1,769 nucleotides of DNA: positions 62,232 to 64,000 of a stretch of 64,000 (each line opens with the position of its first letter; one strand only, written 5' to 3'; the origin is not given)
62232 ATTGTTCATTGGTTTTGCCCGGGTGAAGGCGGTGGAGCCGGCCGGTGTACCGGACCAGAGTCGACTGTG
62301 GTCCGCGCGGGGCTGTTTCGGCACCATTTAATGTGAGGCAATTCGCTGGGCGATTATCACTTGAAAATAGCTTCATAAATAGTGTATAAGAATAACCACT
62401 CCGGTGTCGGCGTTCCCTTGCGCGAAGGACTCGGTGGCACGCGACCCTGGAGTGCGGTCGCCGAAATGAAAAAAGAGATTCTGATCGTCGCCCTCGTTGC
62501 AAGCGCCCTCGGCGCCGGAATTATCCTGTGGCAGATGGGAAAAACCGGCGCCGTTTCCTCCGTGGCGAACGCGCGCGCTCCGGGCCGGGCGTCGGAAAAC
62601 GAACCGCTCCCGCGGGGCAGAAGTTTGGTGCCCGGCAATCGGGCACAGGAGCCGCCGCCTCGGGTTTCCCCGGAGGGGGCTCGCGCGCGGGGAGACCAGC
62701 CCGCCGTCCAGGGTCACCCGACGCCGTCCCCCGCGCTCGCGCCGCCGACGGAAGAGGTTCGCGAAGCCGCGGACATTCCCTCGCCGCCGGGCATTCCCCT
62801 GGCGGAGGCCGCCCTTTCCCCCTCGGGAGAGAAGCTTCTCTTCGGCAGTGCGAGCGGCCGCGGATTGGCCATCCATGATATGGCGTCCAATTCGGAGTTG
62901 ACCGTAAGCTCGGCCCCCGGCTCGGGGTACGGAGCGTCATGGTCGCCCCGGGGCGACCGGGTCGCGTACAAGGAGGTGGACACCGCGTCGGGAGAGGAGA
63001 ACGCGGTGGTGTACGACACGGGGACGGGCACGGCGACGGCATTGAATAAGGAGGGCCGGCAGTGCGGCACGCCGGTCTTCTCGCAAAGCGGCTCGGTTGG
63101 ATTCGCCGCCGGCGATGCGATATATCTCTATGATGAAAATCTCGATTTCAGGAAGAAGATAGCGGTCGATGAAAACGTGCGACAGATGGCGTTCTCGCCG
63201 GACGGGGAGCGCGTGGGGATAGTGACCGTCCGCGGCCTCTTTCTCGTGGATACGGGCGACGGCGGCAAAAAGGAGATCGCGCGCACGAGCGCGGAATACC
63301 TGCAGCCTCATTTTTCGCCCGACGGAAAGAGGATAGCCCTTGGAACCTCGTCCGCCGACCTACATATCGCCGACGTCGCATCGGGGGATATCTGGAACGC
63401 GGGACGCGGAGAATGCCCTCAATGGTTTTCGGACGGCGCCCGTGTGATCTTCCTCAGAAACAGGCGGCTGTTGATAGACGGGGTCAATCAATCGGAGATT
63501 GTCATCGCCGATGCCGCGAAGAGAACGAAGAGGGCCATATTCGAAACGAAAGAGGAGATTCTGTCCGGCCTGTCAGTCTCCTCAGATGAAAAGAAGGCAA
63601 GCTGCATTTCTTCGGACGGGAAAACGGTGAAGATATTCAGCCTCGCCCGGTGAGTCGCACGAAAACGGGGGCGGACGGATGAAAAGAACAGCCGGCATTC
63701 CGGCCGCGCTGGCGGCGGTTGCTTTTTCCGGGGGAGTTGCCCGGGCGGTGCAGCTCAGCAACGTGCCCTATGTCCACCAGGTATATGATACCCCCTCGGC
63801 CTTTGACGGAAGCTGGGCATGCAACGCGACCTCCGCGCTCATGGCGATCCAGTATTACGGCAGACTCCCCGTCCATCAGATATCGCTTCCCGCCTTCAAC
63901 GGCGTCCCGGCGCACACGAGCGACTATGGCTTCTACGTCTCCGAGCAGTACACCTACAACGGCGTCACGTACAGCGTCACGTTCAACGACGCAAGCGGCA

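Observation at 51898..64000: Giant 3084-aa mosaic surface protein, translationally coupled to a HEAT-repeat protein and followed by TolB-like and C39-like genes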

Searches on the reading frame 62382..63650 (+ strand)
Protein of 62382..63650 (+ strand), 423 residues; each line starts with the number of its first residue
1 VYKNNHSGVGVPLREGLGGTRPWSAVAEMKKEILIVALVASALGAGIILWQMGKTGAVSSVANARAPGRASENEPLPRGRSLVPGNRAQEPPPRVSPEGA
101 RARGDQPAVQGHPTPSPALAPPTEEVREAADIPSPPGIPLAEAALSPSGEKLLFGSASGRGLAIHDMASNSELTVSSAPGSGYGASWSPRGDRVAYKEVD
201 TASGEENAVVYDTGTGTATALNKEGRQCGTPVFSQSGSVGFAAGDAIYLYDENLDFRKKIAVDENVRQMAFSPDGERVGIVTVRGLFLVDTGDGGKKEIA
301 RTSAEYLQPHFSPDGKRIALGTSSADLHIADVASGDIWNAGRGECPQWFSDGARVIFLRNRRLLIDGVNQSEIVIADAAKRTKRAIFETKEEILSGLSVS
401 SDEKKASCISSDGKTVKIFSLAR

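Call 5: search_protein_families(library=pfam, proteins=[window:62382-63650:+], max_evalue=0.01)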
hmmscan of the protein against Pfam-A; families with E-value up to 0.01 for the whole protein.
window:62382-63650:+ (423 aa): 10 families
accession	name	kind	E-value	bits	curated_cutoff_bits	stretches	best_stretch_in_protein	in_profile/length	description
PF25174.1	Beta-prop_THOC3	-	2.3e-10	40.4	305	1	266-421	49-200/272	THOC3 beta-propeller domain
PF07676.18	PD40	-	3.5e-07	30.4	20.9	0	307-319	12-24/38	WD40-like Beta Propeller Repeat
PF24797.1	Beta-prop_WDR35_TULP_N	-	1.5e-05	24.8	80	1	264-336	116-188/332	WDR35/TULP4 N-terminal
PF24807.1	WD40_CDC20-Fz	-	2.2e-05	24.4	200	1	309-420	57-163/292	CDC20/Fizzy WD40 domain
PF23414.1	Beta-prop_EML_2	-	3e-05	24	90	1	253-333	29-111/266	Echinoderm microtubule-associated protein second beta-propeller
PF24796.1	WDR55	-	0.0015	18.1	200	1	258-414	2-160/296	WDR55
PF25460.1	Beta-prop_Aladin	-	0.0043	16.7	171.1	0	138-244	111-214/340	Aladin seven-bladed propeller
PF00930.27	DPPIV_N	-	0.0058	15.8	22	0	181-210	102-131/354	Dipeptidyl peptidase IV (DPP IV) N-terminal region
PF12894.13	ANAPC4_WD40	-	0.0067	17.1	22.9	0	310-338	45-73/91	Anaphase-promoting complex subunit 4 WD40 domain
PF00400.38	WD40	-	0.0074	17.3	27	0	265-277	13-25/39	WD domain, G-beta repeat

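Call 9: search_protein_families(library=ncbifam, proteins=[window:62466-63650:+], max_evalue=0.01)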
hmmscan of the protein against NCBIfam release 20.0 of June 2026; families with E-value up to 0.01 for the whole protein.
window:62466-63650:+ (395 aa): 3 families
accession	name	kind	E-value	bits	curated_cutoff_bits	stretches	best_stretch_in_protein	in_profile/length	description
TIGR02800.1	propeller_TolB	equivalog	1.2e-12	47.5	343.15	2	117-210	198-291/418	Tol-Pal system beta propeller repeat protein TolB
NF002183.0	PRK01029.1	equivalog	0.00043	19.4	405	0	118-205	289-378/429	Tol-Pal system protein TolB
NF053518.1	DipepPtdsDpp5Prph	equivalog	0.0058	15.2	900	0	247-300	218-272/655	dipeptidyl-peptidase Dpp5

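Call 12: find_encoding_contigs(protein=window:62466-63650:+, flank=10000, max_places=6)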
Protein window:62466-63650:+ (395 aa): 2 contigs read that carry it; 2 places shown.
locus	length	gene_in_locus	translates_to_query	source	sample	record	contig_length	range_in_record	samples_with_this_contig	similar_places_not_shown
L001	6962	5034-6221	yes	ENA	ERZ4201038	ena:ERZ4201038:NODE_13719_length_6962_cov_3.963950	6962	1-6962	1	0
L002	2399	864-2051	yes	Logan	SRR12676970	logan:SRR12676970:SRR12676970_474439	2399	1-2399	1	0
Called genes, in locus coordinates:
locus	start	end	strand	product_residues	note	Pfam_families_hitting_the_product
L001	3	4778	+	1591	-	?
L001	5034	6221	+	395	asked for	PF24807:WD40_CDC20-Fz (faint), PF07676:PD40 (faint), PF23414:Beta-prop_EML_2 (faint), PF24797:Beta-prop_WDR35_TULP_N (faint), PF25174:Beta-prop_THOC3 (faint), PF26550:Tricorn_2nd (faint), PF26549:Tricorn_N (faint), PF23381:Beta-prop_IFT122_1st (weak)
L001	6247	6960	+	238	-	?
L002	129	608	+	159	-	-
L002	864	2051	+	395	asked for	PF24807:WD40_CDC20-Fz (faint), PF07676:PD40 (faint), PF23414:Beta-prop_EML_2 (faint), PF24797:Beta-prop_WDR35_TULP_N (faint), PF25174:Beta-prop_THOC3 (faint), PF26550:Tricorn_2nd (faint), PF26549:Tricorn_N (faint), PF23381:Beta-prop_IFT122_1st (weak)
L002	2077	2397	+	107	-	?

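Call 18: search_protein_families(library=pfam, proteins=[L001:6247-6960:+], max_evalue=10)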
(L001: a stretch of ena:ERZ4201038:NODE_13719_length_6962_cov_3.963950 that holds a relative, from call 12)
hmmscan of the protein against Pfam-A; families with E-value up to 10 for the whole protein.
L001:6247-6960:+ (238 aa): 3 families
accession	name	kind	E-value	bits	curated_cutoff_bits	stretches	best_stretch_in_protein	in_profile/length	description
PF13529.12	Peptidase_C39_2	-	2.7e-13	51.2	24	1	28-193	2-142/143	Peptidase_C39 like family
PF09778.15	Guanylate_cyc_2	-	0.0027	17.6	28.1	1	167-210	156-199/212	Guanylylate cyclase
PF12385.14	Peptidase_C70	-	0.06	13.7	19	1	166-196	96-126/141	Papain-like cysteine protease AvrRpt2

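Call 21: find_related_loci(query=window:62466-63650:+, collection=genome_contigs, flank=10000)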
Query window:62466-63650:+ (395 aa) in genome_contigs; peptide patterns used: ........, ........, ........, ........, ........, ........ (x = any residue, [..] = any of these).
266 stretches matched a pattern; 3 encode a relative of the query (tblastn E <= 1e-3); 3 distinct loci.
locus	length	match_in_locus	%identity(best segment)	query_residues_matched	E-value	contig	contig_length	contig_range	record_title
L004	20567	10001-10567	29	114-308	7e-10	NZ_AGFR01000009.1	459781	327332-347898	Commensalibacter intestini A911 74_9, whole genome shotgun sequence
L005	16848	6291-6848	25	159-333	1e-6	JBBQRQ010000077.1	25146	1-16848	MAG: Verrucomicrobiota bacterium isolate Co_metawrap_1697 Cmw_1697_k141_24376902_length_25146_cov_19.9970, whole genome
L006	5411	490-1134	27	116-304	7e-6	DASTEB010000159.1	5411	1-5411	MAG TPA_asm: Chloroflexia bacterium isolate SMAG_U836 k141_1606896, whole genome shotgun sequence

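Call 27: find_homologous_proteins(query=window:62466-63650:+, max_evalue=0.001)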
Query window:62466-63650:+ (395 aa): 23 proteins with E <= 0.001 among 8000 candidates.
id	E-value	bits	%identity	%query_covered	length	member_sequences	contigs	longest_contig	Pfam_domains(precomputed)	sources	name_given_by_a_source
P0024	2.4e-255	865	100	100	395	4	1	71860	PF25174.2,PF26549.1,PF24797.2,PF23381.2,PF24807.2,PF26550.2,PF07676.19,PF23414.2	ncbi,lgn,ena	ncbi:MAG: hypothetical protein WCP22_00710 [Chlamydiota bacterium]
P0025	1.5e-197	675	82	100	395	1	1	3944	PF25174.2,PF26549.1,PF23381.2,PF26550.2,PF07676.19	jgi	jgi:Tol biopolymer transport system component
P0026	1.3e-191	655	88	86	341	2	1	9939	PF25174.2,PF26549.1,PF24797.2,PF23381.2,PF26550.2,PF07676.19,PF23414.2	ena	-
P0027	4.7e-165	568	86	77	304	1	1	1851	PF25174.2,PF26549.1,PF23381.2,PF24807.2,PF26550.2,PF07676.19,PF23414.2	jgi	jgi:Tol biopolymer transport system component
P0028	3.9e-81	292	48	75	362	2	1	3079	PF25174.2,PF23381.2,PF24807.2,PF25175.2,PF26550.2,PF07676.19,PF23414.2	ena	-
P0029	3.2e-69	252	45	74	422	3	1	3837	PF26549.1,PF26550.2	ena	-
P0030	3.8e-11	61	25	49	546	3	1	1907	PF26549.1,PF23381.2,PF26550.2,PF07676.19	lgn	-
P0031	4.5e-9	54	34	25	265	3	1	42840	PF26549.1,PF00930.28,PF26550.2,PF07676.19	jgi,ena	-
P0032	9.8e-9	53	26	51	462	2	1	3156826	PF25168.2,PF13360.14,PF24105.2,PF24805.2,PF13570.14,PF24817.2,PF23393.3,PF24797.2,PF25460.2,PF00400.39,PF23414.2,PF25178.1,PF23410.5,PF25174.2,PF24814.2,PF23381.2,PF25173.2,PF25171.2,PF12894.14,PF25175.2,PF24796.2,PF07676.19,PF25172.2,PF24782.3,PF25391.2,PF24807.2,PF25047.1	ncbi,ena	-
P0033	6.6e-8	51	24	44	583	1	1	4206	PF10647.16,PF25174.2,PF00930.28,PF23381.2,PF07676.19,PF08450.19,PF26549.1,PF24797.2,PF26550.2,PF25460.2,PF00400.39,PF12566.15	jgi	jgi:Tol biopolymer transport system component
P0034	7.9e-8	50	25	70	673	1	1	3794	PF23769.2,PF23586.3,PF25048.2,PF23342.2,PF23393.3,PF23609.2,PF24797.2,PF20426.5,PF25460.2,PF25178.1,PF23775.2,PF25173.2,PF23383.2,PF25171.2,PF12894.14,PF21031.3,PF24780.2,PF25172.2,PF24782.3,PF08662.18,PF25047.1,PF26550.2,PF23756.2,PF23098.2,PF25168.2,PF24105.2,PF24805.2,PF24017.3,PF13570.14,PF24817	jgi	jgi:WD40 repeat protein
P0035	2.1e-6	46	30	28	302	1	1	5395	PF25174.2,PF26549.1,PF00930.28,PF24797.2,PF23381.2,PF26550.2,PF07676.19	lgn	-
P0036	5.6e-6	44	25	51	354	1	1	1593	PF26549.1,PF00930.28,PF26550.2,PF07676.19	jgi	jgi:Tol biopolymer transport system component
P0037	2.3e-5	42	27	55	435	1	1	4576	PF25174.2,PF26549.1,PF00930.28,PF23381.2,PF14583.13,PF04052.19,PF26550.2,PF25460.2,PF19283.5,PF07676.19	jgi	jgi:TolB protein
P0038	2.6e-5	42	30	18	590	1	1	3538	PF25168.2,PF23586.3,PF24105.2,PF24805.2,PF24017.3,PF23342.2,PF23411.2,PF23215.1,PF24817.2,PF23393.3,PF23389.2,PF23609.2,PF24797.2,PF15492.13,PF20426.5,PF25460.2,PF00400.39,PF23414.2,PF25178.1,PF23410.5,PF23775.2,PF25174.2,PF24814.2,PF23381.2,PF21029.4,PF25173.2,PF23383.2,PF25171.2,PF12894.14,PF25175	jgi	jgi:WD40 repeat protein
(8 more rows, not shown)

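Call 28: find_related_loci(query=L001:6247-6960:+, collection=metagenome_contigs, flank=10000)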
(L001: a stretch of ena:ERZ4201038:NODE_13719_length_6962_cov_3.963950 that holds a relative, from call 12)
Query L001:6247-6960:+ (238 aa) in metagenome_contigs; peptide patterns used: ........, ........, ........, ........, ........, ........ (x = any residue, [..] = any of these).
120 stretches matched a pattern; 78 encode a relative of the query (tblastn E <= 1e-3); 78 distinct loci.
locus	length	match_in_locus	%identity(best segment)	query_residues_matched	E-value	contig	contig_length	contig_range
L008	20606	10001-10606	50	29-237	5e-54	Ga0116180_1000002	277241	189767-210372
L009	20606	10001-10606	50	29-237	5e-54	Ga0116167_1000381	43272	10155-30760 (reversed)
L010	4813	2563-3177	50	26-237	1e-53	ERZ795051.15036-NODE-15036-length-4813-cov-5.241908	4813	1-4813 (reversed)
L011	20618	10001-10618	45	25-237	6e-54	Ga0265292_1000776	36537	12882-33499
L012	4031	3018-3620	50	26-233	9e-54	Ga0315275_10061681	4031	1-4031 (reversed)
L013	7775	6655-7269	50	26-237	1e-53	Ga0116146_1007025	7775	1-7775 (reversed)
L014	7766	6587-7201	50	26-237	1e-53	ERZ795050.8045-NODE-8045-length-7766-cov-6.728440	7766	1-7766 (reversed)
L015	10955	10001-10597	47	26-233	2e-51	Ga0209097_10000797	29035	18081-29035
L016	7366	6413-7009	47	26-233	2e-51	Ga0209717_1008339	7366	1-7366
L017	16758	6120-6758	43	16-236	8e-49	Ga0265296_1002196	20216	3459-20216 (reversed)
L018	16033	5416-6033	46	24-236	3e-47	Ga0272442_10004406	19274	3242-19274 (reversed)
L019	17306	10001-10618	46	24-236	3e-47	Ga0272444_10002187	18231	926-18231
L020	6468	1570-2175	47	29-238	9e-47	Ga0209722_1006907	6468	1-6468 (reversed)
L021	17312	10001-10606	44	28-238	2e-43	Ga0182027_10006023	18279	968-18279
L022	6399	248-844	41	28-234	6e-43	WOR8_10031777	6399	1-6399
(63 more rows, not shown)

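Call 35: find_encoding_contigs(protein=P0024, flank=10000, max_places=6)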
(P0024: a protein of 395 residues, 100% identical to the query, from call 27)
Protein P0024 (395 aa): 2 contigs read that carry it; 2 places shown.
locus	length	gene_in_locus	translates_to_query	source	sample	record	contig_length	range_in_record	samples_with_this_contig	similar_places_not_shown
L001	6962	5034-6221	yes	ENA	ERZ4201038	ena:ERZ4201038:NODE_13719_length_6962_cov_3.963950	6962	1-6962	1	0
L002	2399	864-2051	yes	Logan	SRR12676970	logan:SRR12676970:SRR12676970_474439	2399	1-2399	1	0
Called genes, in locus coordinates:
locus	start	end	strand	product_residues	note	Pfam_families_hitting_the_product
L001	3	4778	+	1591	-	?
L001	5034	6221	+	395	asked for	PF24807:WD40_CDC20-Fz (faint), PF07676:PD40 (faint), PF23414:Beta-prop_EML_2 (faint), PF24797:Beta-prop_WDR35_TULP_N (faint), PF25174:Beta-prop_THOC3 (faint), PF26550:Tricorn_2nd (faint), PF26549:Tricorn_N (faint), PF23381:Beta-prop_IFT122_1st (weak)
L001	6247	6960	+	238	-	?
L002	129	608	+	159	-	-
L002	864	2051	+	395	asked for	PF24807:WD40_CDC20-Fz (faint), PF07676:PD40 (faint), PF23414:Beta-prop_EML_2 (faint), PF24797:Beta-prop_WDR35_TULP_N (faint), PF25174:Beta-prop_THOC3 (faint), PF26550:Tricorn_2nd (faint), PF26549:Tricorn_N (faint), PF23381:Beta-prop_IFT122_1st (weak)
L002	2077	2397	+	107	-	?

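Call 102: find_encoding_contigs(protein=P0029, flank=5000, max_places=3)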
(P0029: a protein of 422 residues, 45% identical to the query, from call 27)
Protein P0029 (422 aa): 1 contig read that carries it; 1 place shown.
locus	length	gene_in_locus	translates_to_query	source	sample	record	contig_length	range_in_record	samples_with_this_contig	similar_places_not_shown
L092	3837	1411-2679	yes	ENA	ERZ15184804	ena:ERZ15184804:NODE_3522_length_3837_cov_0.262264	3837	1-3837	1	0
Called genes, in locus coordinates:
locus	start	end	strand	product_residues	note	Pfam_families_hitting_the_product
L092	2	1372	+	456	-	?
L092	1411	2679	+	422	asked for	PF26550:Tricorn_2nd (faint), PF26549:Tricorn_N (faint)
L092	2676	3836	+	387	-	?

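Call 103: find_encoding_contigs(protein=P0028, flank=5000, max_places=3)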
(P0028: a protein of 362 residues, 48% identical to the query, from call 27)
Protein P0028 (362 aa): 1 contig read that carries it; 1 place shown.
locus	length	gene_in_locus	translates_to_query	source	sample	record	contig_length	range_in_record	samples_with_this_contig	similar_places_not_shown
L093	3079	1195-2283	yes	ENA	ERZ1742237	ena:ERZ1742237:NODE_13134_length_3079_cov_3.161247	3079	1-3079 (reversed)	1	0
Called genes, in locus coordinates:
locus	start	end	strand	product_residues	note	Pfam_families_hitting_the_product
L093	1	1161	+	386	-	?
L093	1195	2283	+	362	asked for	PF23381:Beta-prop_IFT122_1st (faint), PF23414:Beta-prop_EML_2 (faint), PF24807:WD40_CDC20-Fz (faint), PF25174:Beta-prop_THOC3 (faint), PF25175:Beta-prop_WDR5 (faint), PF26550:Tricorn_2nd (faint), PF07676:PD40 (faint)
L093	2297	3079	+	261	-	?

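Call 107: search_protein_families(library=pfam, proteins=[L092:2-1369:+, L093:1-1158:+, L092:2676-3836:+, L093:2297-3079:+], max_evalue=0.01)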
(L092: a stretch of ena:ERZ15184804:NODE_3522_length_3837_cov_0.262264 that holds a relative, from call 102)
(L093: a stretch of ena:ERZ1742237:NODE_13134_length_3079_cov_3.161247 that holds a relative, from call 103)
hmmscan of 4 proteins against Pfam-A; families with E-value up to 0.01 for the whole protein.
L092:2-1369:+ (456 aa): 1 family
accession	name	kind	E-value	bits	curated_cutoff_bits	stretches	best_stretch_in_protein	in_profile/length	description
PF03633.20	Glyco_hydro_65C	-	1.2e-06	28.7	22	1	147-189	4-45/62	Glycosyl hydrolase family 65, C-terminal domain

L093:1-1158:+ (386 aa): 2 families
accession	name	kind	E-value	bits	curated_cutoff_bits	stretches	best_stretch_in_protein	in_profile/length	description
PF13229.12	Beta_helix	-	1.1e-09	38.5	25.9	1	131-245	54-145/158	Right handed beta helix region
PF02415.23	Chlam_PMP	-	1.1e-05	25.6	20.6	1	168-184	1-17/19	Chlamydia polymorphic membrane protein (Chlamydia_PMP) repeat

L092:2676-3836:+ (387 aa): 1 family
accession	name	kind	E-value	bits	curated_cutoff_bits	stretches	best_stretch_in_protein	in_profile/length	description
PF13529.12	Peptidase_C39_2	-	1.2e-14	55.6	24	1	30-194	2-143/143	Peptidase_C39 like family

L093:2297-3079:+ (261 aa): 1 family
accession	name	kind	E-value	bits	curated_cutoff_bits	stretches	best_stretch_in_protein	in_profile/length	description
PF13529.12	Peptidase_C39_2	-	4.7e-13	50.4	24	1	31-193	2-141/143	Peptidase_C39 like family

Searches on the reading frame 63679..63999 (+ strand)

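Call 9: search_protein_families(library=ncbifam, proteins=[window:63679-63999:+], max_evalue=0.01)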
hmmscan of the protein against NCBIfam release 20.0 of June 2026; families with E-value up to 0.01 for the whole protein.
window:63679-63999:+ (107 aa): 0 families

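Call 11: search_protein_families(library=pfam, proteins=[window:63679-63999:+], max_evalue=0.01)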
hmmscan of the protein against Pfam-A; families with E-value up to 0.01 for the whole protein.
window:63679-63999:+ (107 aa): 1 family
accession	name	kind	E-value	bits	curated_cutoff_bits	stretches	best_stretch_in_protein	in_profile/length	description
PF13529.12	Peptidase_C39_2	-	0.0014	19.7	24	1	28-85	2-53/143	Peptidase_C39 like family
